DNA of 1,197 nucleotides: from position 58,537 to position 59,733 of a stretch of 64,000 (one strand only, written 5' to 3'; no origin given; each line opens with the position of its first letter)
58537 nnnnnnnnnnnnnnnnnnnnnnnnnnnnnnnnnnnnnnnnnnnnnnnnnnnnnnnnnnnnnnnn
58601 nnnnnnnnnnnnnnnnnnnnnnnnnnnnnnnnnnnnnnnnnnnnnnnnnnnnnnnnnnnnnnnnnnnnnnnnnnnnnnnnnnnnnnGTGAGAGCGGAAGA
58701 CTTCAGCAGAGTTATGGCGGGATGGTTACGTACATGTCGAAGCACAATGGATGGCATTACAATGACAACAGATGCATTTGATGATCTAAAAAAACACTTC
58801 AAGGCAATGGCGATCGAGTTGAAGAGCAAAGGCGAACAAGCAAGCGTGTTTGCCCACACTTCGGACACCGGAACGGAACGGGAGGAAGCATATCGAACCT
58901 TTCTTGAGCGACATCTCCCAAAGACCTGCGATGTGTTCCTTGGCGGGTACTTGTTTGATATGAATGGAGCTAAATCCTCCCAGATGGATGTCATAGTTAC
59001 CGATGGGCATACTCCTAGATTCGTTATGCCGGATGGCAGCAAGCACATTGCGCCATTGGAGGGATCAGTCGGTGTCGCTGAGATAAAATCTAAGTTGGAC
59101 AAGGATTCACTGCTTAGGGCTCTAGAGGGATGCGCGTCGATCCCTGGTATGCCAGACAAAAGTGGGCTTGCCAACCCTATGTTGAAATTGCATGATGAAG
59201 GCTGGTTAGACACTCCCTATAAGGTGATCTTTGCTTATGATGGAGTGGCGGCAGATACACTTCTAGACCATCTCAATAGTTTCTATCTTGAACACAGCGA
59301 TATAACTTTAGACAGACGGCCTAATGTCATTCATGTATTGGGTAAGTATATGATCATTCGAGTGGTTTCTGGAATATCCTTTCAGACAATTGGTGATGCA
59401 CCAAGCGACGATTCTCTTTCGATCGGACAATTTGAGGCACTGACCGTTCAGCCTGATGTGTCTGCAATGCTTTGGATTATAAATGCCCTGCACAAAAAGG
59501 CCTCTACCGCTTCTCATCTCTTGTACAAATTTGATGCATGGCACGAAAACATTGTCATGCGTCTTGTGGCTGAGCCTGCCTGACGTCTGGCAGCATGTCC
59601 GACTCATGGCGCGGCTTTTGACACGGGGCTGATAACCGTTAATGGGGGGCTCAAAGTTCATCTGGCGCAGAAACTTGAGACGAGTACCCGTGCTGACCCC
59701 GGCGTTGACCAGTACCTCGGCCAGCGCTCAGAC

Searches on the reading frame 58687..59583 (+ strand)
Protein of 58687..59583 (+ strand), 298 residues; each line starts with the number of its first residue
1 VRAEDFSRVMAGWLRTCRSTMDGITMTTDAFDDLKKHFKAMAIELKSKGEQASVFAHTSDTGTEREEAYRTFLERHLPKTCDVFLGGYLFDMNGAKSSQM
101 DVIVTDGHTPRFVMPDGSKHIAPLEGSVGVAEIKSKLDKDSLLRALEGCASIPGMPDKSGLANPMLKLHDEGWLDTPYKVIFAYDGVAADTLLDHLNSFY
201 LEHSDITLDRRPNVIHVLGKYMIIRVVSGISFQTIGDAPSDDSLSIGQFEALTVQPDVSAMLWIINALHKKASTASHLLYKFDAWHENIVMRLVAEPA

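Call 5: search_protein_families(library=pfam, max_evalue=1, proteins=[window:58687-59583:+])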
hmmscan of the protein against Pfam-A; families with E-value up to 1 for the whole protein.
window:58687-59583:+ (298 aa): 1 family
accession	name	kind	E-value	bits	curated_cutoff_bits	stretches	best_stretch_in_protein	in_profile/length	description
PF20247.3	DUF6602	-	7.7e-21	74.4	27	1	50-153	2-102/104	Domain of unknown function (DUF6602)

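Call 54: search_protein_families(library=ncbifam, max_evalue=0.01, proteins=[window:58687-59583:+])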
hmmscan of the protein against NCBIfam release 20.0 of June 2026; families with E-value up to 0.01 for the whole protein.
window:58687-59583:+ (298 aa): 0 families

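Call 55: search_protein_families(library=padloc, max_evalue=0.01, proteins=[window:58687-59583:+])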
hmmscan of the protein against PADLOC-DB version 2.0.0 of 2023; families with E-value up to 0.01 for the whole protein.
window:58687-59583:+ (298 aa): 3 families
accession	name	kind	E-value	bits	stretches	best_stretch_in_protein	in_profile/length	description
PDLC01495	PD_DExK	-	5.1e-23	79.1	1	33-152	2-120/123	"CAS-I,CAS-II,CAS-III,CAS-IV,CAS-V,CAS-VI; associated"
PDLC00745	Effector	-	6.7e-14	50.1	1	33-152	6-125/244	Endonuclease (NucC)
PDLC01051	NucC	-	1.2e-12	46.1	1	26-153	6-128/243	NucC nuclease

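Call 91: find_homologous_proteins(query=window:58687-59583:+, max_evalue=1e-10)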
Query window:58687-59583:+ (298 aa): 114 proteins with E <= 1e-10 among 691 candidates.
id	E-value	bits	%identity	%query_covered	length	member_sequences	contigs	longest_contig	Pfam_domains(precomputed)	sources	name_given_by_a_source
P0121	1.2e-177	607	99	92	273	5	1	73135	PF20247.4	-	-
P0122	5.4e-120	418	68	91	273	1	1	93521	PF20247.4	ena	-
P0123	6.3e-100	352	57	90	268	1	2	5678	PF20247.4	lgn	-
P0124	2.1e-97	344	54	91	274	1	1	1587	PF20247.4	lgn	-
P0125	1.5e-95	338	53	91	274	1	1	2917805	PF20247.4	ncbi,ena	-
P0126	1.7e-95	338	53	91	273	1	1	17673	PF20247.4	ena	-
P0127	8.7e-95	335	54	90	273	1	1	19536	PF20247.4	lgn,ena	-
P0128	1.0e-94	335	53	92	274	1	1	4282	PF20247.4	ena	-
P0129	1.4e-93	331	54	91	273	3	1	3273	PF20247.4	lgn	-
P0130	1.6e-93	331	54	91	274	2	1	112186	PF20247.4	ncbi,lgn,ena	-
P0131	2.9e-93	330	53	91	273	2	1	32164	PF20247.4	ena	-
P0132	2.2e-92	328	53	90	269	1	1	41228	PF20247.4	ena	-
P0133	1.7e-91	325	54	91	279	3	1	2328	PF20247.4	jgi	-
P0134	1.3e-90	322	51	95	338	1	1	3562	PF20247.4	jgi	-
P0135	1.4e-90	322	53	90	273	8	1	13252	PF20247.4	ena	-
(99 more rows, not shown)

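Call 92: find_encoding_contigs(protein=P0121, flank=5000, max_places=5)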
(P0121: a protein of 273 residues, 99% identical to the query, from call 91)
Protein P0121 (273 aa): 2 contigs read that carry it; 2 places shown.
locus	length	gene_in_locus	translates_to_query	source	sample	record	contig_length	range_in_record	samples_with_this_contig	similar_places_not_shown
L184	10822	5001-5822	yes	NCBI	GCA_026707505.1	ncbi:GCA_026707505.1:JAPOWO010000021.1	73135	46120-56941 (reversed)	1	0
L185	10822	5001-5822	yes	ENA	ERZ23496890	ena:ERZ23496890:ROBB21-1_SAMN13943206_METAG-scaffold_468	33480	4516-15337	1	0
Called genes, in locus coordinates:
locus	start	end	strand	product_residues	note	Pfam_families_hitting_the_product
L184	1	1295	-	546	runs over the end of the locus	PF00501:AMP-binding, PF13193:AMP-binding_C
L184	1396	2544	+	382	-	PF13173:AAA_14, PF13635:DUF4143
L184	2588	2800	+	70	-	-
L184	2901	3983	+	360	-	PF00145:DNA_methylase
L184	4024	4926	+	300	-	PF09126:NaeI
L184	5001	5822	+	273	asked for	PF20247:DUF6602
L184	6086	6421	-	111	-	PF01555:N6_N4_Mtase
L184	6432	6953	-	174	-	PF01555:N6_N4_Mtase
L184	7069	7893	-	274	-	PF01209:Ubie_methyltran (weak), PF13489:Methyltransf_23, PF13847:Methyltransf_31, PF08241:Methyltransf_11, PF08242:Methyltransf_12, PF13649:Methyltransf_25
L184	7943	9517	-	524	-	PF00070:Pyr_redox (faint), PF00890:FAD_binding_2, PF01266:DAO, PF03486:HI0933_like (weak), PF07992:Pyr_redox_2 (weak), PF12831:FAD_oxidored, PF13450:NAD_binding_8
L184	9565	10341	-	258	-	PF01061:ABC2_membrane, PF12698:ABC2_membrane_3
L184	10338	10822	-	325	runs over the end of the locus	PF00005:ABC_tran, PF13304:AAA_21 (faint)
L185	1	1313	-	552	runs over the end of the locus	PF00501:AMP-binding, PF13193:AMP-binding_C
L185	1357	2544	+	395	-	PF13173:AAA_14, PF13635:DUF4143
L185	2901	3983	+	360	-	PF00145:DNA_methylase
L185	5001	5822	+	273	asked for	PF20247:DUF6602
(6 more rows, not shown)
